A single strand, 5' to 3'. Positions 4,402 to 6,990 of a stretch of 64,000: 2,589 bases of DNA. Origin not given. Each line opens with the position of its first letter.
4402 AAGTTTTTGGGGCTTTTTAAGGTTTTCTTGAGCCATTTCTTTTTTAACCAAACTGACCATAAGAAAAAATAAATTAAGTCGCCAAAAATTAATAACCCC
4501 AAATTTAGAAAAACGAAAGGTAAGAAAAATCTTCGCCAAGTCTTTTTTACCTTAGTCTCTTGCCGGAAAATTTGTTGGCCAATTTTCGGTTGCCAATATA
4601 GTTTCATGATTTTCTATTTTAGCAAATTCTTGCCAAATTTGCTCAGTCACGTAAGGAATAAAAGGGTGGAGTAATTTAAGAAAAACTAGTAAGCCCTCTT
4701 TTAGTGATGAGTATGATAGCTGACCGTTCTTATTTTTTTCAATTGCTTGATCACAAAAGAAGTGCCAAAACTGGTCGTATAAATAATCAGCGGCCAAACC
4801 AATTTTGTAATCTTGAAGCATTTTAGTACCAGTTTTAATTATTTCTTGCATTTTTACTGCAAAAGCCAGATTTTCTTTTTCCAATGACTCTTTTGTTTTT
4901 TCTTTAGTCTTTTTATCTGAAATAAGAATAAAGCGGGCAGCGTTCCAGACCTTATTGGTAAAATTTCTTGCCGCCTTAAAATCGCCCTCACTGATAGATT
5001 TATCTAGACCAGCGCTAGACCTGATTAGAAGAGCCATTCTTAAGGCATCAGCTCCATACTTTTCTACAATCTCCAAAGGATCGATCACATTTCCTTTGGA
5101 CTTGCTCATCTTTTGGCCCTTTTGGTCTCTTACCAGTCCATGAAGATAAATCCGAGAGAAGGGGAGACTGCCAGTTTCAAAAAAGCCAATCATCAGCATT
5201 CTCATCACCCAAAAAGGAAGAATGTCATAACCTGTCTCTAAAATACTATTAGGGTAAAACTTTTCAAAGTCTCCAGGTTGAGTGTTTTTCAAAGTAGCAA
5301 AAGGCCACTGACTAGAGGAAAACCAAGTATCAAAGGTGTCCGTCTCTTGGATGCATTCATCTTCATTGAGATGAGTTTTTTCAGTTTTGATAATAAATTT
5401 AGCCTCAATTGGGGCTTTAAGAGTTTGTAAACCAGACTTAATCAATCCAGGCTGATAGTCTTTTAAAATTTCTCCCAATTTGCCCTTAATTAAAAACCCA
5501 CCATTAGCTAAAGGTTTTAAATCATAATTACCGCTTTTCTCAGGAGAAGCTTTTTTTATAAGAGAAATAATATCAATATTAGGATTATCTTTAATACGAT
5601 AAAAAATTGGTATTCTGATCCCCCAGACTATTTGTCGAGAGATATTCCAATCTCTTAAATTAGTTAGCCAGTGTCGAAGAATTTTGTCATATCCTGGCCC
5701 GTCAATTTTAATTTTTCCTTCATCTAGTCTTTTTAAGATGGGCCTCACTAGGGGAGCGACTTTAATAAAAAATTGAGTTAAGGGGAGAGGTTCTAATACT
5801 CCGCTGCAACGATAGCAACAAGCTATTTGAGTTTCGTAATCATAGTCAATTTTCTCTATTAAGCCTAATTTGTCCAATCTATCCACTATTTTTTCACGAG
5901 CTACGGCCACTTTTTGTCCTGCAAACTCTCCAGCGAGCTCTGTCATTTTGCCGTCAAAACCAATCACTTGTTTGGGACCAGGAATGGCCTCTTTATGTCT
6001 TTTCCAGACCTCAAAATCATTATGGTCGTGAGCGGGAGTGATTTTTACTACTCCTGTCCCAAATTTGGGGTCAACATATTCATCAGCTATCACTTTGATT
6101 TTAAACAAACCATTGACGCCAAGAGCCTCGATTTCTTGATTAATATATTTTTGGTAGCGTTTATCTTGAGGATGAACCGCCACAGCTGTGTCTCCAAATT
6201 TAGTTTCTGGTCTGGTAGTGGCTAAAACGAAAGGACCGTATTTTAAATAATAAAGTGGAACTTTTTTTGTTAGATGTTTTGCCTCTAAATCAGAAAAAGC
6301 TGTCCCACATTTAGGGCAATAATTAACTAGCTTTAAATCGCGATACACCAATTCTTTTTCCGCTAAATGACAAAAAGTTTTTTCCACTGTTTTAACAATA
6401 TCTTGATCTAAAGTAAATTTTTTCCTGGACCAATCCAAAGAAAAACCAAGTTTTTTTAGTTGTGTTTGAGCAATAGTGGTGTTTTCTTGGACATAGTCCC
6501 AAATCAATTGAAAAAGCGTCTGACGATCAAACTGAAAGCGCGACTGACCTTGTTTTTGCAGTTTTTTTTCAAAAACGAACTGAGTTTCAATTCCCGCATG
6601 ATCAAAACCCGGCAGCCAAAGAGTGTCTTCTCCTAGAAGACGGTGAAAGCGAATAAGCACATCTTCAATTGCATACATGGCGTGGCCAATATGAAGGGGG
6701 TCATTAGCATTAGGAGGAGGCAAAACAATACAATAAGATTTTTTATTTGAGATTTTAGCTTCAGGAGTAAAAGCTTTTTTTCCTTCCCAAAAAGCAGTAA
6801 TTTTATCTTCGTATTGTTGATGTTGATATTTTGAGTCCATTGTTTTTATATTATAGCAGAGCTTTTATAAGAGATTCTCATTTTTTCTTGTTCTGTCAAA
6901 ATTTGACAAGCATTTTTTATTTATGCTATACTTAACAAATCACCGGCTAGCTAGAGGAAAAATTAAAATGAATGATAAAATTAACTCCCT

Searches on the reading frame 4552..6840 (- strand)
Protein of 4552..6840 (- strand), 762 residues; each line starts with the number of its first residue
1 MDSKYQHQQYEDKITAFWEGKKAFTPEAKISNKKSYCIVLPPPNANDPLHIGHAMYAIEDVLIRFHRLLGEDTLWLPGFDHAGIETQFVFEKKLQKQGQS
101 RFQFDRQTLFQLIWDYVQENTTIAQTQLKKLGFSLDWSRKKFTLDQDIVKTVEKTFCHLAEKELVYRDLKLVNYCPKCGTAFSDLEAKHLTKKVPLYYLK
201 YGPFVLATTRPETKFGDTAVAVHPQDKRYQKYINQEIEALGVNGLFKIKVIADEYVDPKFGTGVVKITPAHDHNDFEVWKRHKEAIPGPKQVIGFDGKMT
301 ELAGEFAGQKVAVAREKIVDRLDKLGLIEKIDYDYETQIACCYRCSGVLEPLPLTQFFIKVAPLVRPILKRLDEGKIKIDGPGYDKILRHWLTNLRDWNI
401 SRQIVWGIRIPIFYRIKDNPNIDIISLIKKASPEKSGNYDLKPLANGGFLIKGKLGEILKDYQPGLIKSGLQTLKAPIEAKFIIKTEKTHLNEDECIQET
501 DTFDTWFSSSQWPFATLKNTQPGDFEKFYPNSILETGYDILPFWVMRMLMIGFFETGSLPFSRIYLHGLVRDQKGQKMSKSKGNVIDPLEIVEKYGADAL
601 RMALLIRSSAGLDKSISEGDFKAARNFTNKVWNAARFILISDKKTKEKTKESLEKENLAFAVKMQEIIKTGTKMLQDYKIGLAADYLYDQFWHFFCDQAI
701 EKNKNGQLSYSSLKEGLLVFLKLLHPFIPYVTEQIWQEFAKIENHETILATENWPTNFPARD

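Call 11: search_protein_families(library=pfam, proteins=[window:4552-6840:-], max_evalue=0.001)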
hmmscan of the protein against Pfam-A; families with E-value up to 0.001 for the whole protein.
window:4552-6840:- (762 aa): 5 families
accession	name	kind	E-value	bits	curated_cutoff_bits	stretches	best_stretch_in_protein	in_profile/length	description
PF00133.28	tRNA-synt_1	-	5.9e-110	368.3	22.7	2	14-419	2-252/414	tRNA synthetases class I (I, L, M and V)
PF09334.17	tRNA-synt_1g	-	7e-22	78.2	20.1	2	537-626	289-376/391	tRNA synthetases class I (M)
PF08264.19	Anticodon_1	-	1.5e-17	64.3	25.1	1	663-756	7-106/148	Anticodon-binding domain of tRNA ligase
PF13603.12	tRNA-synt_1_2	-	0.00018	21.5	25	0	247-294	97-141/185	Leucyl-tRNA synthetase, editing domain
PF01406.26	tRNA-synt_1e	-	0.00051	19.9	27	0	560-605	236-281/301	tRNA synthetases class I (C) catalytic domain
